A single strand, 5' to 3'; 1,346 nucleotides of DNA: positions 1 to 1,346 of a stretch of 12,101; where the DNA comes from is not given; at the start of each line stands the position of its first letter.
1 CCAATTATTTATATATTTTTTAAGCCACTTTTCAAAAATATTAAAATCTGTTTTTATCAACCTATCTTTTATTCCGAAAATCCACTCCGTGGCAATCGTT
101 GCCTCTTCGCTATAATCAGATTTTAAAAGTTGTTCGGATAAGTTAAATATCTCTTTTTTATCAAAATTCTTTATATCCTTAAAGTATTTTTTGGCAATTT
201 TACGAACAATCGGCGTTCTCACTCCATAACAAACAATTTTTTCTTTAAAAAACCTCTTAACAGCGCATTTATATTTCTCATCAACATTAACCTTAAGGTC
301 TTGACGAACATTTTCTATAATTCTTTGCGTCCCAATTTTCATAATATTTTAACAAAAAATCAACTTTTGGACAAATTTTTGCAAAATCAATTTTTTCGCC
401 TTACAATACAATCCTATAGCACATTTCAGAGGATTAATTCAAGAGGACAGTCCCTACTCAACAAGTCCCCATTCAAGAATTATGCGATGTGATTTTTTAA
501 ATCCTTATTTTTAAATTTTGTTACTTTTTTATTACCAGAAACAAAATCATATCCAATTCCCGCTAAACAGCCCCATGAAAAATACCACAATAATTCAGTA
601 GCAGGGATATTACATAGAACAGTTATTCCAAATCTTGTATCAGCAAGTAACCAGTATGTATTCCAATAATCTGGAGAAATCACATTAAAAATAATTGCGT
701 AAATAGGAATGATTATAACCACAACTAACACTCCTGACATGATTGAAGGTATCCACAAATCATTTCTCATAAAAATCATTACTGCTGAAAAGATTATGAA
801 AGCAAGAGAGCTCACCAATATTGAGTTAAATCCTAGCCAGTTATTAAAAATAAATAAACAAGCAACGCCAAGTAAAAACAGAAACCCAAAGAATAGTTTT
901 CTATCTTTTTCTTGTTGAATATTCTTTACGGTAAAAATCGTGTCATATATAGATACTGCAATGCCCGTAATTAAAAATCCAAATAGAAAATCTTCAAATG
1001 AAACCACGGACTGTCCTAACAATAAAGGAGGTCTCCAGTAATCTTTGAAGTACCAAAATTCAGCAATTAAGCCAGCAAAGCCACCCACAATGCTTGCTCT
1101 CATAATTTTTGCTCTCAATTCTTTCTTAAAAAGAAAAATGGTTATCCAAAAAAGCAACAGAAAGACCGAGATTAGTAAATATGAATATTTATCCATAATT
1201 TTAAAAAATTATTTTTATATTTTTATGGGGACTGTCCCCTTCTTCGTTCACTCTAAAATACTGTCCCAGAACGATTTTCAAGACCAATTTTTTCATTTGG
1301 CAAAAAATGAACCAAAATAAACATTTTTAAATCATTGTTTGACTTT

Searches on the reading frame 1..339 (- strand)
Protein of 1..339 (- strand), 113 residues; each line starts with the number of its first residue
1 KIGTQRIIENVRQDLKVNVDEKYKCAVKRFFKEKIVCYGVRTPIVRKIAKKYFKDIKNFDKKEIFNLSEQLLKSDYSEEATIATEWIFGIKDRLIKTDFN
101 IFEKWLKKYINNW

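Call 5: search_protein_families(library=pfam, proteins=[window:1-339:-], max_evalue=0.01)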
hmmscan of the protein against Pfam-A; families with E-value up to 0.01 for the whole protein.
window:1-339:- (113 aa): 1 family
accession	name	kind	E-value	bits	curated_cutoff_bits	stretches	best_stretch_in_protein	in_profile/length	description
PF08713.17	DNA_alkylation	-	2.6e-20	73.4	21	1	11-113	1-100/213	DNA alkylation repair enzyme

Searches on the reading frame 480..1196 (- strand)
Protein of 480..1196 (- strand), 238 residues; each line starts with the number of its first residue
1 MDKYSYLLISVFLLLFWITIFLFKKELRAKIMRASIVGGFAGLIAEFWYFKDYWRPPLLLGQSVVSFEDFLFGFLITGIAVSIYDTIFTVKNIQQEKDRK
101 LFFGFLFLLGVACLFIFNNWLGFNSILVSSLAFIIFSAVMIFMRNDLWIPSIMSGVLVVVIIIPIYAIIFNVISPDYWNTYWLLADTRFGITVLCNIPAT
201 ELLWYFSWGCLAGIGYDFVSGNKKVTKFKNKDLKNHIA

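Call 5: search_protein_families(library=pfam, proteins=[window:480-1196:-], max_evalue=0.01)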
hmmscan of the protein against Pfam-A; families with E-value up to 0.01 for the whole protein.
window:480-1196:- (238 aa): 1 family
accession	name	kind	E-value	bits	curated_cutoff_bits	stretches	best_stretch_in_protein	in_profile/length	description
PF18916.5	Lycopene_cyc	-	3.9e-06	27.8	27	1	125-218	2-91/92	Lycopene cyclase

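Call 64: find_encoding_contigs(protein=window:480-1196:-, flank=6000, max_places=10)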
Protein window:480-1196:- (238 aa): 22 contigs read that carry it; 10 places shown.
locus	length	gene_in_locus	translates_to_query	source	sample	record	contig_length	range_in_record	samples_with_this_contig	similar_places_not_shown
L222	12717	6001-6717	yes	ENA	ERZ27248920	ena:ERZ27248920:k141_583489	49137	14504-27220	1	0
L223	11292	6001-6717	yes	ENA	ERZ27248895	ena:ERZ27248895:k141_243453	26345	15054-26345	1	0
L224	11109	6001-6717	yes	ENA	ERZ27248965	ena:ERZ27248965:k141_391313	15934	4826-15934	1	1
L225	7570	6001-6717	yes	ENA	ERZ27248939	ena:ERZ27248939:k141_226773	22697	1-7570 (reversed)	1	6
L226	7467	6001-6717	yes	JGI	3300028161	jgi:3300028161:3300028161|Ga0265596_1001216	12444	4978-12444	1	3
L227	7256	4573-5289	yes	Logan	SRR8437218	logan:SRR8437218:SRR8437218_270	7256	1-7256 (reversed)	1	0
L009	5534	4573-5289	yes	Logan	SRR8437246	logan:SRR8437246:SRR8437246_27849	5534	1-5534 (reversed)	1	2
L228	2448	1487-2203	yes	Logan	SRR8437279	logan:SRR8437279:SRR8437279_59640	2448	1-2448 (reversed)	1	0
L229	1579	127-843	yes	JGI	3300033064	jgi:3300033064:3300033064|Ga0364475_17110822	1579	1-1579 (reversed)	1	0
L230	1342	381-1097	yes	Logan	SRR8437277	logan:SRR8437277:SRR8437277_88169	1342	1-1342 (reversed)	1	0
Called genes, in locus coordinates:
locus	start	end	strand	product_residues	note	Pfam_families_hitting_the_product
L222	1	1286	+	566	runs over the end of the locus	PF00437:T2SSE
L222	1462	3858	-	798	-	PF00133:tRNA-synt_1, PF09334:tRNA-synt_1g, PF13603:tRNA-synt_1_2, PF09334:tRNA-synt_1g (weak), PF08264:Anticodon_1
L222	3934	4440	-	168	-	PF02367:TsaE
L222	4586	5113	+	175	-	PF01551:Peptidase_M23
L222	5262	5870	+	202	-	PF01797:Y1_Tnp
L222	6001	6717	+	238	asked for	-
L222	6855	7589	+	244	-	PF08713:DNA_alkylation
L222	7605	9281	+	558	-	PF01558:POR, PF02776:TPP_enzyme_N (weak), PF01855:POR_N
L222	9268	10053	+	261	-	PF02775:TPP_enzyme_C, PF12367:PFO_beta_C (weak)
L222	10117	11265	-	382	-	PF00814:TsaD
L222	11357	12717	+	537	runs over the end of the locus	-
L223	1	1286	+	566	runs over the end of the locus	PF00437:T2SSE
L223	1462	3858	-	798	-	PF00133:tRNA-synt_1, PF09334:tRNA-synt_1g, PF13603:tRNA-synt_1_2, PF09334:tRNA-synt_1g (weak), PF08264:Anticodon_1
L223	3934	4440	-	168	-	PF02367:TsaE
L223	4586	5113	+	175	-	PF01551:Peptidase_M23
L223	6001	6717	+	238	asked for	-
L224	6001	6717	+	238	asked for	-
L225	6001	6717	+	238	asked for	-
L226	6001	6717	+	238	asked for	-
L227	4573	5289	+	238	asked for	-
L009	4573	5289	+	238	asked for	-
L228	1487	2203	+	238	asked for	-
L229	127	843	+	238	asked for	-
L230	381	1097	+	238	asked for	-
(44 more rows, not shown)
